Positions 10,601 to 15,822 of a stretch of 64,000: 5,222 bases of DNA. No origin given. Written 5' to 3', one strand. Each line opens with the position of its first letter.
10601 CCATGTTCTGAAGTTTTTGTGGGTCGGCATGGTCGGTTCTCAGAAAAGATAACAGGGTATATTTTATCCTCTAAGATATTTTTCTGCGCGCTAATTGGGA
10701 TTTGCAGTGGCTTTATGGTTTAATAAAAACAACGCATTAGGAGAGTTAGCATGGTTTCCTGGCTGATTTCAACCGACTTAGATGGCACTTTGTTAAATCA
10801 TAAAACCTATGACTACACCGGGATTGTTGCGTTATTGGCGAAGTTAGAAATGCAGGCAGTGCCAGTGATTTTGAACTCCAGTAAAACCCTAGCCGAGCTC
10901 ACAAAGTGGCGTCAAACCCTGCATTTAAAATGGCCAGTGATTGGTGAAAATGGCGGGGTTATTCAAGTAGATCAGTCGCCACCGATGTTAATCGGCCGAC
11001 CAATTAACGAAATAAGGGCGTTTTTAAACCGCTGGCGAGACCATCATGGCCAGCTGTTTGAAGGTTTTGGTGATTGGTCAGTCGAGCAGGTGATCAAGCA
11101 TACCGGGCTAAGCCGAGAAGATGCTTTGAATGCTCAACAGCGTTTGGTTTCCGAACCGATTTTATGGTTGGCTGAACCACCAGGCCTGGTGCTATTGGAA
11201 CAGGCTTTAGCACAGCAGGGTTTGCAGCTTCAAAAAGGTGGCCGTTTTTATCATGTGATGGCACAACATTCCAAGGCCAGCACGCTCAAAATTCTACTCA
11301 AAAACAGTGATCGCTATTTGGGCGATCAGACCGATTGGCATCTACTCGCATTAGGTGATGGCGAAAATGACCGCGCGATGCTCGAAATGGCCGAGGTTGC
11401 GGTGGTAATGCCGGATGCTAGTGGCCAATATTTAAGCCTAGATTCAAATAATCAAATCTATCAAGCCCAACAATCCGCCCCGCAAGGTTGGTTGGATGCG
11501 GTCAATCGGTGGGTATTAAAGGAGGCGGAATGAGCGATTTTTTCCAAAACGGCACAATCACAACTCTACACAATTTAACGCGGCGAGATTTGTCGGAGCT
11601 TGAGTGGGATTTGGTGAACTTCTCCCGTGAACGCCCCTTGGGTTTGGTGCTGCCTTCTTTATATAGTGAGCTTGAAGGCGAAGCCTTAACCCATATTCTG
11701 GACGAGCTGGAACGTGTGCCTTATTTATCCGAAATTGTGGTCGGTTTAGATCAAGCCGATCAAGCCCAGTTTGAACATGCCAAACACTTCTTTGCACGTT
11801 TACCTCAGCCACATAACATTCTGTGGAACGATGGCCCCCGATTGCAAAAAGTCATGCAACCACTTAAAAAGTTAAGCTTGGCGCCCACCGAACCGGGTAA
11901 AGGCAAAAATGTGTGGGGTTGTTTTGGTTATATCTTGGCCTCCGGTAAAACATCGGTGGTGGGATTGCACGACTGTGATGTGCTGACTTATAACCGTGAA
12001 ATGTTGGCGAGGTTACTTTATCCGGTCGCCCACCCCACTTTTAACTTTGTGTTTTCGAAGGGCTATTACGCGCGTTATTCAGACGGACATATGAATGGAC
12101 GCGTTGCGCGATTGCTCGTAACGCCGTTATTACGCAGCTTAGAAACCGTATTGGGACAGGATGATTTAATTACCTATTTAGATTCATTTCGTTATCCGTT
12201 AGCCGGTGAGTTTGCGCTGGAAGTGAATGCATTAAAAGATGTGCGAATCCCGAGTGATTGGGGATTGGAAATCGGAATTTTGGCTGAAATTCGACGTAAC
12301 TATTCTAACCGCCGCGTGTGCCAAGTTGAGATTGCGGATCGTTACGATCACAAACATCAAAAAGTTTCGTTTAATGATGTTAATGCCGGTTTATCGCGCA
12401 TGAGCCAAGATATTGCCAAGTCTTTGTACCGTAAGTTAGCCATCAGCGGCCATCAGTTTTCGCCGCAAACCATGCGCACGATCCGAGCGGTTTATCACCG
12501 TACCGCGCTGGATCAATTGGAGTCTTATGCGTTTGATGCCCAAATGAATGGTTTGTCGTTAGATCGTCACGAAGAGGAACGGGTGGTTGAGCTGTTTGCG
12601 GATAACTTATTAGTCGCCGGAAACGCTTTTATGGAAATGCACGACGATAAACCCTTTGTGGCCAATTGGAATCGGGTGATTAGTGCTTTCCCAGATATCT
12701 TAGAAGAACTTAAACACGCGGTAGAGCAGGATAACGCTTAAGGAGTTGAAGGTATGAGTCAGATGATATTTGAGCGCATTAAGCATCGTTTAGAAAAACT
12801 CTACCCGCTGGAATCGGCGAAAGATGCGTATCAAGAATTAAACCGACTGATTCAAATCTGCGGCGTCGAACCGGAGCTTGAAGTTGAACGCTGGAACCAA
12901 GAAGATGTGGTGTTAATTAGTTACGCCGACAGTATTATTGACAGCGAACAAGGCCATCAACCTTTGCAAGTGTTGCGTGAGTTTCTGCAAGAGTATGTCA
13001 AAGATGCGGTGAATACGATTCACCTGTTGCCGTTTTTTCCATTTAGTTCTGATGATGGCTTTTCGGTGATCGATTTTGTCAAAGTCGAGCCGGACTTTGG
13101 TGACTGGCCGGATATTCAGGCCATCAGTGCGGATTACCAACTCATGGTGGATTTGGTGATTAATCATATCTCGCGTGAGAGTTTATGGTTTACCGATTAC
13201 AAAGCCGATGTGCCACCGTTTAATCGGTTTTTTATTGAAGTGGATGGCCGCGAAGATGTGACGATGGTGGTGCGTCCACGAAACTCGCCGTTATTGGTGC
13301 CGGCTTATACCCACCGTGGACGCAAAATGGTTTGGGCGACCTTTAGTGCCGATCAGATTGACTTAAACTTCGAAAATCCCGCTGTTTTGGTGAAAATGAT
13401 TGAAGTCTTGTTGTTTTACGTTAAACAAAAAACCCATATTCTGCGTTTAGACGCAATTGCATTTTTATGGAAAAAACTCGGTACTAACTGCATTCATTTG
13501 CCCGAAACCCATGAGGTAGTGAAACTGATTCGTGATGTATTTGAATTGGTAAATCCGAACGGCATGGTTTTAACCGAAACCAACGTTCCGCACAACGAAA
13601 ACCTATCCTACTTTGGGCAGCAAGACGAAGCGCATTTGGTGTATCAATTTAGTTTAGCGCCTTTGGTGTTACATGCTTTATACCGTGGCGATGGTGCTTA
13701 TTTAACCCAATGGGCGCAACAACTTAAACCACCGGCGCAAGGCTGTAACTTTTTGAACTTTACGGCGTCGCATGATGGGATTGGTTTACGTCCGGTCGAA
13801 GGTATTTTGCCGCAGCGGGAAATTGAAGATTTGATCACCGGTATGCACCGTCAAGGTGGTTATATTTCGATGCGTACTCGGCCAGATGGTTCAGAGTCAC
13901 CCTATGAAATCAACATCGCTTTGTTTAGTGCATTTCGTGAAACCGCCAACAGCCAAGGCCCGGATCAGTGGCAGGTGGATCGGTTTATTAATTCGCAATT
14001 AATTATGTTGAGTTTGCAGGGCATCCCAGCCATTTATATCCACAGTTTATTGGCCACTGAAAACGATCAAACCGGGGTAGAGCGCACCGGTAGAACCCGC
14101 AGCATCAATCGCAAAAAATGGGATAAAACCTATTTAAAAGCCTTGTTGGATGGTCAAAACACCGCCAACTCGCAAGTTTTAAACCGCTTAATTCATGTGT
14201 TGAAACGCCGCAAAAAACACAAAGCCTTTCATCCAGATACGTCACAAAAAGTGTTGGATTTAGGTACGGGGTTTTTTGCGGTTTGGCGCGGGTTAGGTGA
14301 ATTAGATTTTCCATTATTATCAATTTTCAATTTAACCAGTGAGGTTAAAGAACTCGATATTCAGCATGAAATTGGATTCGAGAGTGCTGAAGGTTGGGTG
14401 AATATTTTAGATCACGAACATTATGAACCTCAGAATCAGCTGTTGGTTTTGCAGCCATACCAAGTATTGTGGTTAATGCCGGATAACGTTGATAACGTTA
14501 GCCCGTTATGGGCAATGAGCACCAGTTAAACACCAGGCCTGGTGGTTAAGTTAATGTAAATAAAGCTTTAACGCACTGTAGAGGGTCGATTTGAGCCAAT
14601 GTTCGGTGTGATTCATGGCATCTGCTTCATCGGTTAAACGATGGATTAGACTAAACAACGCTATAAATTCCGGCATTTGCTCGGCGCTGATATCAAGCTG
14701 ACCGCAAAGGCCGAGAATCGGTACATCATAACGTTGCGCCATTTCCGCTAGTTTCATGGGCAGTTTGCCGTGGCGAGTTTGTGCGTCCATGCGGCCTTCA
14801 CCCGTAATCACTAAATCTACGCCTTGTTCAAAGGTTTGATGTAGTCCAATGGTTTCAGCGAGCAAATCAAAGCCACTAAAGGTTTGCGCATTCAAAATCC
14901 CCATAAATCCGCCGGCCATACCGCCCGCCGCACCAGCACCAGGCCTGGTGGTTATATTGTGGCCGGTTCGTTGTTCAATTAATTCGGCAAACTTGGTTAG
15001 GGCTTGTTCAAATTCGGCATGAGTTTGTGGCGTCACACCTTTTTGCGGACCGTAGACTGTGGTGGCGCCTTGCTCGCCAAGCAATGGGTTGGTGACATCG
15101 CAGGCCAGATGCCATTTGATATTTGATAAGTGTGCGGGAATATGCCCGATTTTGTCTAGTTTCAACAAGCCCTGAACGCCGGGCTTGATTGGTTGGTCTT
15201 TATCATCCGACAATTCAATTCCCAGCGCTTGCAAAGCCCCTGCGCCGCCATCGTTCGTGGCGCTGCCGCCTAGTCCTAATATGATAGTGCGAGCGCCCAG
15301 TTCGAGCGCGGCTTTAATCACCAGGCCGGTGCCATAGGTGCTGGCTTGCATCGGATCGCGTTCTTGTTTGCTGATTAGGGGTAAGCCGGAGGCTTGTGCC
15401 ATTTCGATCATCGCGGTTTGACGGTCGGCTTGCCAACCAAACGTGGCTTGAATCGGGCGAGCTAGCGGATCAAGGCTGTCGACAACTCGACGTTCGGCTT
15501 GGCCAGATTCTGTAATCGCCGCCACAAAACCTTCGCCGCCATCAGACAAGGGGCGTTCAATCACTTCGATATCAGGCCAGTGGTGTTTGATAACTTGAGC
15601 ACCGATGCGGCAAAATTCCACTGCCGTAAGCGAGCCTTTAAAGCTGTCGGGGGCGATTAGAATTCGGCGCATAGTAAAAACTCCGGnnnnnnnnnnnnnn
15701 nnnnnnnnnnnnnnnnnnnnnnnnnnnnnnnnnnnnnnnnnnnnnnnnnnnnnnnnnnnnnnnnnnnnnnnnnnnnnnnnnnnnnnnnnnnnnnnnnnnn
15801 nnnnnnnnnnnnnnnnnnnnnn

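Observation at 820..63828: Highly iterated palindrome (consensus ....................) pervades the window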

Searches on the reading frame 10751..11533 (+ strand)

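Call 11: search_protein_families(library=ncbifam, proteins=[window:10751-11533:+], max_evalue=0.00001)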
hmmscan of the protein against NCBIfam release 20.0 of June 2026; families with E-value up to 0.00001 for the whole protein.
window:10751-11533:+ (260 aa): 18 families
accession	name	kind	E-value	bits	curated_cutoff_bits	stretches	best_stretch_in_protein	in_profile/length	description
NF001216.0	PRK00192.1-2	equivalog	4.7e-59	200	353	1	2-257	5-263/275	mannosyl-3-phosphoglycerate phosphatase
NF001218.0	PRK00192.1-5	equivalog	1.5e-56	192.1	362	1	3-257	4-271/275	mannosyl-3-phosphoglycerate phosphatase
TIGR01486.1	HAD-SF-IIB-MPGP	subfamily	4.9e-56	189.9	164.75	1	5-253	1-255/257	mannosyl-3-phosphoglycerate phosphatase family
NF002976.0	PRK03669.1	equivalog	1.7e-55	188.3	315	1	5-255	9-268/271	mannosyl-3-phosphoglycerate phosphatase-related protein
TIGR02463.1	MPGP_rel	hypoth_equivalog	1.9e-46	158.6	282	1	5-221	1-216/216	mannosyl-3-phosphoglycerate phosphatase-related protein YedP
TIGR02461.1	osmo_MPG_phos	equivalog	2.5e-35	122.6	244.35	1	6-219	2-225/227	mannosyl-3-phosphoglycerate phosphatase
NF001217.0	PRK00192.1-4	equivalog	1.2e-34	120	373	1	3-257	8-263/265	mannosyl-3-phosphoglycerate phosphatase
NF011072.0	PRK14502.1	equivalog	1.8e-30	106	762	2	100-255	538-690/694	bifunctional mannosyl-3-phosphoglycerate synthase/mannosyl-3 phosphoglycerate phosphatase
TIGR01484.1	HAD-SF-IIB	subfamily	3e-18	66.7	41.8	1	5-220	1-221/221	HAD-IIB family hydrolase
NF009342.0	PRK12702.1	equivalog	4.3e-18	65.6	596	1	5-162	3-174/302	mannosyl-3-phosphoglycerate phosphatase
NF001215.0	PRK00192.1-1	equivalog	6.4e-16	58.3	488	1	4-255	8-259/265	mannosyl-3-phosphoglycerate phosphatase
TIGR00099.1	Cof-subfamily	subfamily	1.4e-13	51.1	137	1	5-76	1-71/256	Cof-type HAD-IIB family hydrolase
NF002245.0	PRK01158.1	equivalog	2.9e-12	46.4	198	1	5-96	5-96/233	phosphoglycolate phosphatase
TIGR01487.1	Pglycolate_arch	equivalog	1.2e-10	41.6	122.75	1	5-74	3-72/215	phosphoglycolate phosphatase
NF045966.1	YcsE_rel_Pase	equivalog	3.6e-09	36.5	220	0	167-226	184-238/265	YcsE-related riboflavin metabolism phosphatase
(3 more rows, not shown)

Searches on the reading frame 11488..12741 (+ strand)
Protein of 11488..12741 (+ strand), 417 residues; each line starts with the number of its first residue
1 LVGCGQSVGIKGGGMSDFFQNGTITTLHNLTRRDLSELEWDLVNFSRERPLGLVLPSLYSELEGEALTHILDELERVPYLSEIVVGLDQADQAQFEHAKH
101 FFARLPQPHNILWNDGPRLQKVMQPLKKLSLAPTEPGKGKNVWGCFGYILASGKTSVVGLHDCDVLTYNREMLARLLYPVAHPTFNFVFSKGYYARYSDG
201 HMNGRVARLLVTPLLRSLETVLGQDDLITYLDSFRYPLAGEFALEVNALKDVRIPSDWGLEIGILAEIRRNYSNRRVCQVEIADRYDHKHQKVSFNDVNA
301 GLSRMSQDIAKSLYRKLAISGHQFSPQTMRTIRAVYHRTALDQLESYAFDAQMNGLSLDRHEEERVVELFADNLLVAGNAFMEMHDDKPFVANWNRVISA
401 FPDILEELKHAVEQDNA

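Call 11: search_protein_families(library=ncbifam, proteins=[window:11488-12741:+], max_evalue=0.00001)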
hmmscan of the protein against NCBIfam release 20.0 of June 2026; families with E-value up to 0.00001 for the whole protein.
window:11488-12741:+ (417 aa): 2 families
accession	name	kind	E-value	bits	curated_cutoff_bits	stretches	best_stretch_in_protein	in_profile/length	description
NF040724.1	GpgS_Meth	equivalog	1.3e-102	343.7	700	1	19-416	3-399/402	glucosyl-3-phosphoglycerate synthase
NF010496.0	PRK13915.1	equivalog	5.7e-19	68.3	262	1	124-325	90-276/307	glucosyl-3-phosphoglycerate synthase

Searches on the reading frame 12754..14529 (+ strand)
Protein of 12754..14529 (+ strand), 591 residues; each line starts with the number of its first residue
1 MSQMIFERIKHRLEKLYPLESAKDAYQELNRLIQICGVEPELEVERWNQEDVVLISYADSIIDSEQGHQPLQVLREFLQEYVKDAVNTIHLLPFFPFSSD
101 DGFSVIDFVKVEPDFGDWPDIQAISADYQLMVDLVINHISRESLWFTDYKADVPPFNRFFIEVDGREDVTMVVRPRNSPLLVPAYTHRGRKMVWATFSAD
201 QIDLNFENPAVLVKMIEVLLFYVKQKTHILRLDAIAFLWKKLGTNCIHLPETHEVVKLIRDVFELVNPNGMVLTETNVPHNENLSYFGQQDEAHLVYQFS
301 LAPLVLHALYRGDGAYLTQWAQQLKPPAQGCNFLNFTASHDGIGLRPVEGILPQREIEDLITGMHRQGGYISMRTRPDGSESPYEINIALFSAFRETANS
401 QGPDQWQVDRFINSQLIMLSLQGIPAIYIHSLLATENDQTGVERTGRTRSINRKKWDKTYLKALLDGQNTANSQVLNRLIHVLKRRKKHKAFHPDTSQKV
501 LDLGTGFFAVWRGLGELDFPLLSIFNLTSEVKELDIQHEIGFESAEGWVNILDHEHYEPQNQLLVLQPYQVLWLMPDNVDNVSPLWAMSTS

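Call 10: find_encoding_contigs(protein=window:12754-14529:+, flank=10000, max_places=6)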
Protein window:12754-14529:+ (591 aa): no gene with exactly this product is on record in the collection.

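Call 11: search_protein_families(library=ncbifam, proteins=[window:12754-14529:+], max_evalue=0.00001)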
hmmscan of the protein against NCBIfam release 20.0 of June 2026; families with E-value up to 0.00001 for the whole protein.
window:12754-14529:+ (591 aa): 6 families
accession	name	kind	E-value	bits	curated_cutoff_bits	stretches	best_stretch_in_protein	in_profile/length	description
TIGR03852.1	sucrose_gtfA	equivalog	8.9e-62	209.2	334.4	1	52-500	3-433/470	sucrose phosphorylase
TIGR02456.1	treS_nterm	equivalog_domain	1.4e-43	149.2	678.35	1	51-348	6-314/539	maltose alpha-D-glucosyltransferase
TIGR02403.1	trehalose_treC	equivalog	2.8e-21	75.8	799.05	1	49-240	3-200/544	alpha,alpha-phosphotrehalase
NF008183.0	PRK10933.1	subfamily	5e-18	65.1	535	1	44-240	4-207/551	alpha,alpha-phosphotrehalase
NF051899.1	BetGalacBglAAgro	equivalog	2.9e-16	59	900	1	52-245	7-211/537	beta-galactosidase BglA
NF041090.1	Cyc-maltodext_AglB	equivalog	3.9e-09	35.8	540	1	80-161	72-159/470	cyclomaltodextrinase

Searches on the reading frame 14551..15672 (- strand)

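Call 12: search_protein_families(library=ncbifam, proteins=[window:14551-15672:-], max_evalue=0.00001)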
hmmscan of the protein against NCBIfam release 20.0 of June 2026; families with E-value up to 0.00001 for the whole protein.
window:14551-15672:- (373 aa): 3 families
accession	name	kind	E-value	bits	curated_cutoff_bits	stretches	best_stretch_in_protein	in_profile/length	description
TIGR00045.1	TIGR00045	subfamily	5.4e-120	400.8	168.45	1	3-369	1-370/375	glycerate kinase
NF007401.0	PRK09932.1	equivalog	6.9e-85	285.4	625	1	3-360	2-362/381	glycerate 3-kinase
NF007668.0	PRK10342.1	equivalog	3.6e-82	276.5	686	1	3-346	2-348/381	glycerate 2-kinase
